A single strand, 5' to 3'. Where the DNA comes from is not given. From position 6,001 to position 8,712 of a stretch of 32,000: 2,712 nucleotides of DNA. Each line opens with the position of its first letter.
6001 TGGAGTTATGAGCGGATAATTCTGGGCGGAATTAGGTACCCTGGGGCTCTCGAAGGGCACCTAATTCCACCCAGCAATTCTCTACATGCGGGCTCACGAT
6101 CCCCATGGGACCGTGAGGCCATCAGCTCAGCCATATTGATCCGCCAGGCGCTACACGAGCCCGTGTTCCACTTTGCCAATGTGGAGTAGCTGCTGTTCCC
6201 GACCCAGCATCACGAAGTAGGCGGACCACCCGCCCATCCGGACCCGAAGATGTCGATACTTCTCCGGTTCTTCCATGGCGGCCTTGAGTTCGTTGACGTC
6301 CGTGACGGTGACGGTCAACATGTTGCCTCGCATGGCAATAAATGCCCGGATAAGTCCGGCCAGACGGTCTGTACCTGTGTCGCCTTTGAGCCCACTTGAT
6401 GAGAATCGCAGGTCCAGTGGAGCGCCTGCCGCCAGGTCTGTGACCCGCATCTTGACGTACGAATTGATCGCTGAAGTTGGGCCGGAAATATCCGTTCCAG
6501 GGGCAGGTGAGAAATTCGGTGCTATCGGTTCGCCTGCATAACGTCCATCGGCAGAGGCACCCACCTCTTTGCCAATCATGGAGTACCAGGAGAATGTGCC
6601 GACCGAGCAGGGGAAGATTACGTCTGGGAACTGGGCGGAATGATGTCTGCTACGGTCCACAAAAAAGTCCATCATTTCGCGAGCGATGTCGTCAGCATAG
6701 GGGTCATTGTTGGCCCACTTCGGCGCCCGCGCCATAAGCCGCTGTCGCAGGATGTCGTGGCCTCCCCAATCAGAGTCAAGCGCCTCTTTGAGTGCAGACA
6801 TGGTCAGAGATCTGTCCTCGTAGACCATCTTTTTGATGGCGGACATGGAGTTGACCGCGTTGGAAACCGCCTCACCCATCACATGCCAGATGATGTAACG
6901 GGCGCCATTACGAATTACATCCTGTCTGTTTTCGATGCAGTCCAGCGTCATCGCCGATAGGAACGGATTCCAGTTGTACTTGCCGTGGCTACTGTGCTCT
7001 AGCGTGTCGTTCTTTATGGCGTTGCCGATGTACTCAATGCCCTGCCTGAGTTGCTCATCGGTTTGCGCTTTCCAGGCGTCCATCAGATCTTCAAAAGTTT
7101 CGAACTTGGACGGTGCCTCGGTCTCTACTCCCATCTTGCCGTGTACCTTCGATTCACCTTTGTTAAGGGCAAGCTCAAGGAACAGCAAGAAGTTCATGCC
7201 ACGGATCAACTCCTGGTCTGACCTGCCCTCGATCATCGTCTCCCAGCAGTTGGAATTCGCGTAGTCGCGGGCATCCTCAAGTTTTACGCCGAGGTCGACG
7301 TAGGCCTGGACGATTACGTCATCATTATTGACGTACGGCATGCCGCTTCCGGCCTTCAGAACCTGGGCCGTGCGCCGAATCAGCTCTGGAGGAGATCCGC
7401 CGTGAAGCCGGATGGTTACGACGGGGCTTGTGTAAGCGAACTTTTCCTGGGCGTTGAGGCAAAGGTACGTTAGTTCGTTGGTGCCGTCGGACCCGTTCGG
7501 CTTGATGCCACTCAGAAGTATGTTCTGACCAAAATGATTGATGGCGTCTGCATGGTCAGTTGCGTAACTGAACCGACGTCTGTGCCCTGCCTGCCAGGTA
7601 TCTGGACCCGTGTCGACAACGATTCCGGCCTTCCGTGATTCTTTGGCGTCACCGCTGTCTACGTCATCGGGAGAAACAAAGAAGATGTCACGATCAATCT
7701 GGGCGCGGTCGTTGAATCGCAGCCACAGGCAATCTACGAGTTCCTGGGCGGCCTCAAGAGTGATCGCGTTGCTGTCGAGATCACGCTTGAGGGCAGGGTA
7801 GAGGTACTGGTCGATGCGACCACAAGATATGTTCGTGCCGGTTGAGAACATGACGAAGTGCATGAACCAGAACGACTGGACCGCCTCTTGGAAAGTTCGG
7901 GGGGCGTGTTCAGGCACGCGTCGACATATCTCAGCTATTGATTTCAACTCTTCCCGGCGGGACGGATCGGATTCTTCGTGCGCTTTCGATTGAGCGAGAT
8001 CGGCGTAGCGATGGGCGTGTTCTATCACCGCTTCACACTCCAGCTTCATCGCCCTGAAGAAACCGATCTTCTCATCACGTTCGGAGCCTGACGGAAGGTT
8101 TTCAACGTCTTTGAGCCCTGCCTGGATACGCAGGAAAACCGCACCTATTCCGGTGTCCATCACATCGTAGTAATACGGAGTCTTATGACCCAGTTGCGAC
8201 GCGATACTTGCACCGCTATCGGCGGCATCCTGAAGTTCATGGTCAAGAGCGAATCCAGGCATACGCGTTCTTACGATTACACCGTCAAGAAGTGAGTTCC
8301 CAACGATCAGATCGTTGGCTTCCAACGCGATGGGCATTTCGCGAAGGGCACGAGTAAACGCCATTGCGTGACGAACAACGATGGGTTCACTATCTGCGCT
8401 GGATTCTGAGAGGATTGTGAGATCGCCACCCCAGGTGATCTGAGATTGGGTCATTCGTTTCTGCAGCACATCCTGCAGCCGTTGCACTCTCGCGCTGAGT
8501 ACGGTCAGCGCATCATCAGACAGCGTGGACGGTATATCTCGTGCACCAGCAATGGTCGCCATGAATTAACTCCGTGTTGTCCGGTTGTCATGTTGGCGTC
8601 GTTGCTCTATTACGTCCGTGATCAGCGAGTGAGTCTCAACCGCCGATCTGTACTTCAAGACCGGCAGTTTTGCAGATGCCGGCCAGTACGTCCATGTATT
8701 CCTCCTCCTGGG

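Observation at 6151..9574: Divergent glycyl-radical enzyme and activase pair with non-canonical radical motifs in an aerobic-type metabolic neighbourhood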

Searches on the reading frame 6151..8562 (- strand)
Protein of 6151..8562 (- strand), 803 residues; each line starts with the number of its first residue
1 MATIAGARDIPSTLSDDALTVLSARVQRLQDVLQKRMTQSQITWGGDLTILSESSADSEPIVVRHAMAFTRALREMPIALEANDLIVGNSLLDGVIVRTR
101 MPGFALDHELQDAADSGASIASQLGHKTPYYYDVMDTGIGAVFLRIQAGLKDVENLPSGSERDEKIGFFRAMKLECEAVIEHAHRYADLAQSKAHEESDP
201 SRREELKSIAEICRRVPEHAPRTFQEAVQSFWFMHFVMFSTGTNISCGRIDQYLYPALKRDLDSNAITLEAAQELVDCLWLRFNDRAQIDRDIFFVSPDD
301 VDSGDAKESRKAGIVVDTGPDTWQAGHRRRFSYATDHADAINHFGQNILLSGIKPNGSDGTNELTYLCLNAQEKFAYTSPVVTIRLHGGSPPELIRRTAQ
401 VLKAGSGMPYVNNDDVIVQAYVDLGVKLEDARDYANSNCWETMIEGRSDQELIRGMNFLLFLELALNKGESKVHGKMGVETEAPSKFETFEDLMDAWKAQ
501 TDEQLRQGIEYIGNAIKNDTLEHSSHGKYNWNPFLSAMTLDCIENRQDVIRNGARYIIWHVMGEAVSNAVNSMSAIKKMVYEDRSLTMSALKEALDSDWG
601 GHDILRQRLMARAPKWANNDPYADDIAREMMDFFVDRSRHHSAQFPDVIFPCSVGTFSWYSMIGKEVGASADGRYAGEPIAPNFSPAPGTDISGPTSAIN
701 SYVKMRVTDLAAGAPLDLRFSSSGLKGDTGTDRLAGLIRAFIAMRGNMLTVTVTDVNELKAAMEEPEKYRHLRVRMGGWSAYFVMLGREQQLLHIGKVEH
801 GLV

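Call 3: search_protein_families(library=pfam, proteins=[window:6151-8562:-], max_evalue=0.01)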
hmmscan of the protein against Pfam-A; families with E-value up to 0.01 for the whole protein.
window:6151-8562:- (803 aa): 2 families
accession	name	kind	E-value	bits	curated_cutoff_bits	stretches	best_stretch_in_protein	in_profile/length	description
PF02901.20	PFL-like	-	5e-135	452.1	24.3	2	119-658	152-641/647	Pyruvate formate lyase-like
PF01228.26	Gly_radical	-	3e-18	66.7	22.2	1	681-784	2-106/106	Glycine radical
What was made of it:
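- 6151..8562 (-): Glycyl-radical enzyme, 803 aa, member of the '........' clade. Pfam PFL-like 5e-135 and Gly_radical 3e-18 (call 3).
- On Glycyl-radical enzyme superfamily (PFL-like): PF02901 5e-135 and PF01228 3e-18 (call 3).
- Checked: GRE: Pfam PFL-like 5e-135 plus Gly_radical 3e-18 (call 3).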

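Call 4: search_protein_families(library=ncbifam, proteins=[window:6151-8562:-], max_evalue=0.01)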
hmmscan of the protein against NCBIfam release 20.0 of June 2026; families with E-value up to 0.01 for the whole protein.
window:6151-8562:- (803 aa): 12 families
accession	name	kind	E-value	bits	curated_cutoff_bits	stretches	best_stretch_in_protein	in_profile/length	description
TIGR01774.1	PFL2-3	subfamily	1.2e-129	433.9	678.2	3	337-800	327-784/786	formate C-acetyltransferase/glycerol dehydratase family glycyl radical enzyme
NF048011.1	SfplDhtHpsGDes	equivalog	5.2e-117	392.2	1000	2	347-800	368-819/821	(2S)-3-sulfopropanediol dehydratase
NF043068.1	glycl_HYPD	equivalog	4.8e-114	382.1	1100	2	347-799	337-781/784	trans-4-hydroxy-L-proline dehydratase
TIGR04394.1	choline_CutC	equivalog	1.6e-99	334.5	1050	2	347-791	340-777/789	choline trimethylamine-lyase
NF048009.1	SfplDhtHpfGKleb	equivalog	1.7e-94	317.5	1000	2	345-797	363-819/824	(2S)-3-sulfopropanediol dehydratase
NF007437.0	PRK09983.1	equivalog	1.2e-93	314.7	1109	2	345-800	325-763/765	formate C-acetyltransferase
NF033718.1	indole_decarb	equivalog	3.1e-79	267.2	1100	2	344-793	392-859/868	indoleacetate decarboxylase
NF033715.1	glycyl_HPDL_Lrg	equivalog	2.8e-65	220.7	1150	2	346-792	410-891/901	4-hydroxyphenylacetate decarboxylase large subunit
TIGR01255.1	pyr_form_ly_1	equivalog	7e-26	90.9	994.2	1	422-792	387-733/744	formate C-acetyltransferase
NF008341.1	PRK11127.1-1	equivalog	9.1e-09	35.2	145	1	751-795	28-72/80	autonomous glycyl radical cofactor GrcA2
NF038360.1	rad_fix_GrcA3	exception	1.6e-06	28.1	158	1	731-796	6-71/78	autonomous glycyl radical cofactor GrcA3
TIGR04365.1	spare_glycyl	equivalog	0.00067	19.9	170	1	746-792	69-115/126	autonomous glycyl radical cofactor GrcA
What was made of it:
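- On CutC choline TMA-lyase: 334.5 bits (call 4).
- On IslA/IseG/HpsG C-S lyases: 392 bits (call 4).
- On HypD hydroxyproline dehydratase: 382 bits (call 4).
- Closest known: B12-independent glycerol dehydratase. Different: It scores below the TIGR01774 cut-off (434 vs 678, call 4).
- Closest known: DHPS enzymes HpsG. Same: HpsG is the highest-scoring NCBIfam equivalog (392 bits, call 4).
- Closest known: Choline trimethylamine-lyase CutC. Different: TIGR04394 scores 334 bits against a cut-off of 1050 (call 4).
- PRK09983 scores 315 bits against a cut-off of 1109 (call 4). The best-scoring NCBIfam equivalog is HpsG (392 bits, call 4). All equivalog scores are far below their cut-offs (call 4).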

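Call 6: find_homologous_proteins(query=window:6151-8562:-, max_evalue=1e-20)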
Query window:6151-8562:- (803 aa): 687 proteins with E <= 1e-20 among 8000 candidates; the best 120 are listed.
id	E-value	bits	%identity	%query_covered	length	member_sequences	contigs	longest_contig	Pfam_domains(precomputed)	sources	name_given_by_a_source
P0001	0.0e+0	1844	100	100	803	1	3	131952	PF02901.21,PF01228.27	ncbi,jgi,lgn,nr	ncbi:MAG: hypothetical protein HQ478_05400 [Chloroflexi bacterium]|nr:hypothetical protein [Chlorofl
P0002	0.0e+0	1609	86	100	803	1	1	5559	PF02901.21,PF01228.27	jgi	jgi:formate C-acetyltransferase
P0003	0.0e+0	1601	85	100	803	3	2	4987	PF02901.21,PF01228.27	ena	-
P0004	0.0e+0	1585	84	100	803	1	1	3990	PF02901.21,PF01228.27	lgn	-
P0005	0.0e+0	1543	82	100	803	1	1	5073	PF02901.21,PF01228.27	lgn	-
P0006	0.0e+0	1531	81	100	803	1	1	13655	PF02901.21,PF01228.27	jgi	jgi:formate C-acetyltransferase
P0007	0.0e+0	1529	80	100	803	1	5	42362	PF02901.21,PF01228.27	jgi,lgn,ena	-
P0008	0.0e+0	1528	81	100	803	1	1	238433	PF02901.21,PF01228.27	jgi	jgi:choline trimethylamine-lyase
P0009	0.0e+0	1524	81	100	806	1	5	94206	PF02901.21,PF01228.27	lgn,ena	-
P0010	0.0e+0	1517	82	99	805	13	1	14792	PF02901.21,PF01228.27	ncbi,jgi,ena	-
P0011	0.0e+0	1197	65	98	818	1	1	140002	PF02901.21,PF01228.27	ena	-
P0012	0.0e+0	1188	64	97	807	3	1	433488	PF02901.21,PF01228.27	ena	-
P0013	0.0e+0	1187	64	100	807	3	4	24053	PF02901.21,PF01228.27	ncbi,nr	ncbi:MAG: pyruvate formate lyase family protein [SAR202 cluster bacterium]|nr:pyruvate formate lyase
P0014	0.0e+0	1177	64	98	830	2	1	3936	PF02901.21,PF01228.27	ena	-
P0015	0.0e+0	1175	65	99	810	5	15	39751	PF02901.21,PF01228.27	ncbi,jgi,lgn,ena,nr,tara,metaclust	ncbi:MAG: hypothetical protein FI707_01720 [SAR202 cluster bacterium]|jgi:formate C-acetyltransferas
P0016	0.0e+0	1173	65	97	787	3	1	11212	PF02901.21,PF01228.27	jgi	jgi:formate C-acetyltransferase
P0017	0.0e+0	1172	64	98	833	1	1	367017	PF02901.21,PF01228.27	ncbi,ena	-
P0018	0.0e+0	1172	64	98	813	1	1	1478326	PF02901.21,PF01228.27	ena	-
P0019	0.0e+0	1171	63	99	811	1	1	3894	PF02901.21,PF01228.27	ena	-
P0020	0.0e+0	1166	65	98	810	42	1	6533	PF02901.21,PF01228.27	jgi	-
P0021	0.0e+0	1165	64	100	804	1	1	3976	PF02901.21,PF01228.27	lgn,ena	-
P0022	0.0e+0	1161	64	98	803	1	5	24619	PF02901.21,PF01228.27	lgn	-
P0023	0.0e+0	1158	64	98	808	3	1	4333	PF02901.21,PF01228.27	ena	-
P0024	0.0e+0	1156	64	100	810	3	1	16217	PF02901.21,PF01228.27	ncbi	-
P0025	0.0e+0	1148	63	98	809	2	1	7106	PF02901.21,PF01228.27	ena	-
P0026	0.0e+0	1148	63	99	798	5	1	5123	PF02901.21,PF01228.27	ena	-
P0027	0.0e+0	1144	63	99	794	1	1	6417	PF02901.21,PF01228.27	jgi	jgi:formate C-acetyltransferase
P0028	0.0e+0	1141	64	98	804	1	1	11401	PF02901.21,PF01228.27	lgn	-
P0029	0.0e+0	1138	63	98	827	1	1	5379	PF02901.21,PF01228.27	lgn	-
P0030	0.0e+0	1132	62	100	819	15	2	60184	PF02901.21,PF01228.27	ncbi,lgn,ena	-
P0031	0.0e+0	1132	62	98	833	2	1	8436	PF02901.21,PF01228.27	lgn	-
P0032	0.0e+0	1131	62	99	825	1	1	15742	PF02901.21,PF01228.27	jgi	jgi:formate C-acetyltransferase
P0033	0.0e+0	1129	61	98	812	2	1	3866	PF02901.21,PF01228.27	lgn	-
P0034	0.0e+0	1129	61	98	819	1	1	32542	PF02901.21,PF01228.27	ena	-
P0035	0.0e+0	1125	62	98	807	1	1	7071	PF02901.21,PF01228.27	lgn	-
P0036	0.0e+0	1125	61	97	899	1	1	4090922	PF02901.21,PF01228.27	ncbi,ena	-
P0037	0.0e+0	1122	62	98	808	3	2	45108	PF02901.21,PF01228.27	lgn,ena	-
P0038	0.0e+0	1121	61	100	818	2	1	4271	PF02901.21,PF01228.27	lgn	-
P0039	0.0e+0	1119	61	100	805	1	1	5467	PF02901.21,PF01228.27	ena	-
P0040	0.0e+0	1117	62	99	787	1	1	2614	PF02901.21,PF01228.27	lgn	-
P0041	0.0e+0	1114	62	96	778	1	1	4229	PF02901.21,PF01228.27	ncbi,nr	ncbi:MAG: hypothetical protein HYX90_08170 [Chloroflexi bacterium]|nr:hypothetical protein [Chlorofl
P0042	0.0e+0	1112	60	100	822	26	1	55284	PF02901.21,PF01228.27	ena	-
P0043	0.0e+0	1108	59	100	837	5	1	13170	PF02901.21,PF01228.27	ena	-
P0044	0.0e+0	1106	62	97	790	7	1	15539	PF02901.21,PF01228.27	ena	-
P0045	0.0e+0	1106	61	98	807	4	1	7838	PF02901.21,PF01228.27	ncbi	-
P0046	0.0e+0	1100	61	98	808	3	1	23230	PF02901.21,PF01228.27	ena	-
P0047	0.0e+0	1099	61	97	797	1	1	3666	PF02901.21,PF01228.27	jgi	jgi:formate C-acetyltransferase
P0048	0.0e+0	1097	62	96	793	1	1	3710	PF02901.21,PF01228.27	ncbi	-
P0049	0.0e+0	1096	63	97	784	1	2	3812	PF02901.21,PF01228.27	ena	-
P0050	0.0e+0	1096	61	99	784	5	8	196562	PF02901.21,PF01228.27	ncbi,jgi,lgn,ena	-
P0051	0.0e+0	1094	60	98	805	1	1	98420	PF02901.21,PF01228.27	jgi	jgi:choline trimethylamine-lyase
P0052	0.0e+0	1094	62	98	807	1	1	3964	PF02901.21,PF01228.27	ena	-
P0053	0.0e+0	1093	61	97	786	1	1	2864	PF02901.21,PF01228.27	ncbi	-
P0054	0.0e+0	1091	60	97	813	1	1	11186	PF02901.21,PF01228.27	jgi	-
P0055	0.0e+0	1086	61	97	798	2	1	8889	PF02901.21,PF01228.27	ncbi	-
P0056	0.0e+0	1085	61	98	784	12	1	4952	PF02901.21,PF01228.27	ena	-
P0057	0.0e+0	1080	59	98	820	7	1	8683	PF02901.21,PF01228.27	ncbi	-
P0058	0.0e+0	1079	61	97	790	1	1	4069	PF02901.21,PF01228.27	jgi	-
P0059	0.0e+0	1079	60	100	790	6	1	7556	PF02901.21,PF01228.27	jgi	-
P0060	0.0e+0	1079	59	99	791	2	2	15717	PF02901.21,PF01228.27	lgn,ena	-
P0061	0.0e+0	1079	59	99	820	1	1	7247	PF02901.21,PF01228.27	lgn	-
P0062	0.0e+0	1077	60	99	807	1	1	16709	PF02901.21,PF01228.27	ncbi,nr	ncbi:MAG: hypothetical protein EA382_06845 [Spirochaetaceae bacterium]|nr:MAG: hypothetical protein 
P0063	0.0e+0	1076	60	98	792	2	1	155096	PF02901.21,PF01228.27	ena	-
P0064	0.0e+0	1076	60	98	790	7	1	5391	PF02901.21,PF01228.27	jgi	-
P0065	0.0e+0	1075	61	94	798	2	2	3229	PF02901.21,PF01228.27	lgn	-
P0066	0.0e+0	1072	58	98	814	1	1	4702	PF02901.21,PF01228.27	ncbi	-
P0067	0.0e+0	1069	59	98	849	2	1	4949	PF02901.21,PF01228.27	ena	-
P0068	0.0e+0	1069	61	95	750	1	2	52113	PF02901.21,PF01228.27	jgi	-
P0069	0.0e+0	1069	59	98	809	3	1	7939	PF02901.21,PF01228.27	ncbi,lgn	-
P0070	0.0e+0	1069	59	98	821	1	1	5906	PF02901.21,PF01228.27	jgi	-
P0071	0.0e+0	1068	60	97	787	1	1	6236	PF02901.21,PF01228.27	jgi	jgi:choline trimethylamine-lyase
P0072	0.0e+0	1067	59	98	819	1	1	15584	PF02901.21,PF01228.27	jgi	-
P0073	0.0e+0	1066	59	99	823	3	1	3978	PF02901.21,PF01228.27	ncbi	-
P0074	0.0e+0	1062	59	98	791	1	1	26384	PF02901.21,PF01228.27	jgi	jgi:choline trimethylamine-lyase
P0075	0.0e+0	1062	56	100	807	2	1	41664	PF02901.21,PF01228.27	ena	-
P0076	0.0e+0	1061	59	99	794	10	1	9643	PF02901.21,PF01228.27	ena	-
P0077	0.0e+0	1057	58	99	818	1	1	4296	PF02901.21,PF01228.27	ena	-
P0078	0.0e+0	1055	59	97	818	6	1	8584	PF02901.21,PF01228.27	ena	-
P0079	0.0e+0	1055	58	98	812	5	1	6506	PF02901.21,PF01228.27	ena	-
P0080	0.0e+0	1053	60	98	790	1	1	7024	PF02901.21,PF01228.27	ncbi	-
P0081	0.0e+0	1045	57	98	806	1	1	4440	PF02901.21,PF01228.27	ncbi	-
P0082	0.0e+0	1040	57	98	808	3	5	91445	PF02901.21,PF01228.27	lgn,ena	-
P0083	0.0e+0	1040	58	99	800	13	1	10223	PF02901.21,PF01228.27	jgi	-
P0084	0.0e+0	1039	58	98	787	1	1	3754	PF02901.21,PF01228.27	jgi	jgi:choline trimethylamine-lyase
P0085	0.0e+0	1039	58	97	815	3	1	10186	PF02901.21,PF01228.27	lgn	-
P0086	0.0e+0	1038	60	97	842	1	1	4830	PF02901.21,PF01228.27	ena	-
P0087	0.0e+0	1036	59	95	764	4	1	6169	PF02901.21,PF01228.27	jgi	jgi:formate C-acetyltransferase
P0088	0.0e+0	1036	66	83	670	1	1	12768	PF02901.21,PF01228.27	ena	-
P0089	0.0e+0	1032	56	99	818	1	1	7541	PF02901.21,PF01228.27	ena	-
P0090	0.0e+0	1031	57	97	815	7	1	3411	PF02901.21,PF01228.27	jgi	jgi:pyruvate-formate lyase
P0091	0.0e+0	1027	57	99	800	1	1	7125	PF02901.21,PF01228.27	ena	-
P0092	0.0e+0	1026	57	99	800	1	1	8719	PF02901.21,PF01228.27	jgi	-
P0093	0.0e+0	1026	58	99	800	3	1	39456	PF02901.21,PF01228.27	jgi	jgi:formate C-acetyltransferase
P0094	0.0e+0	1026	58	99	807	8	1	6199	PF02901.21,PF01228.27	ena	-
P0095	0.0e+0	1024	57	99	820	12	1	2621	PF02901.21,PF01228.27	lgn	-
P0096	0.0e+0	1024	58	95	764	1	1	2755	PF02901.21,PF01228.27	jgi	jgi:formate C-acetyltransferase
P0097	0.0e+0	1023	57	100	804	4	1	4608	PF02901.21,PF01228.27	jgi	jgi:pyruvate-formate lyase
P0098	0.0e+0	1022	58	97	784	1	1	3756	PF02901.21,PF01228.27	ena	-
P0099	0.0e+0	1021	57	98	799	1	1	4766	PF02901.21,PF01228.27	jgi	jgi:formate C-acetyltransferase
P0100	0.0e+0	1020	57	99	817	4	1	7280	PF02901.21,PF01228.27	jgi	-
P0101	0.0e+0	1018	59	93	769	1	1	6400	PF02901.21,PF01228.27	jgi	jgi:formate C-acetyltransferase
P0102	0.0e+0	1014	57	98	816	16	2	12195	PF02901.21,PF01228.27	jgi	-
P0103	0.0e+0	1012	59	95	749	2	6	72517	PF02901.21,PF01228.27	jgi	jgi:formate C-acetyltransferase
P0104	0.0e+0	1011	57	98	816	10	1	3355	PF02901.21,PF01228.27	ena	-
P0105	1.3e-298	1011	56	98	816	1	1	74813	PF02901.21,PF01228.27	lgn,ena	-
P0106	2.3e-298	1010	57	95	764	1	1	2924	PF02901.21,PF01228.27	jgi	-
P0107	2.5e-298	1010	56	100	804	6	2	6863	PF02901.21,PF01228.27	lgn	-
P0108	3.8e-298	1009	57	99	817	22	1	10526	PF02901.21,PF01228.27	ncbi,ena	ncbi:MAG: pyruvate formate lyase family protein [Candidatus Bathyarchaeia archaeon]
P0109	3.8e-298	1009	56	99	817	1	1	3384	PF02901.21,PF01228.27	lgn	-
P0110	1.8e-297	1007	56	100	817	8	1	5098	PF02901.21,PF01228.27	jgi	jgi:pyruvate-formate lyase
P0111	2.8e-297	1006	57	98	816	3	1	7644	PF02901.21,PF01228.27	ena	-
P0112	3.4e-297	1006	56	98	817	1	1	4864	PF02901.21,PF01228.27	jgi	-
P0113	6.8e-297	1005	56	99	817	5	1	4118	PF02901.21,PF01228.27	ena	-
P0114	8.2e-297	1005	55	100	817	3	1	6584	PF02901.21,PF01228.27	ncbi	-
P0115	8.9e-296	1001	56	99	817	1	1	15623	PF02901.21,PF01228.27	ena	-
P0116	5.2e-294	995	56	98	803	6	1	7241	PF02901.21,PF01228.27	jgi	jgi:formate C-acetyltransferase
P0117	1.8e-293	994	56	98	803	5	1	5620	PF02901.21,PF01228.27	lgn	-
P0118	5.1e-293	992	57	98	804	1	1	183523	PF02901.21,PF01228.27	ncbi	-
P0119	5.3e-291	985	56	98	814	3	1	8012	PF02901.21,PF01228.27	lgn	-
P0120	1.1e-290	984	56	99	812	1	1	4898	PF02901.21,PF01228.27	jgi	-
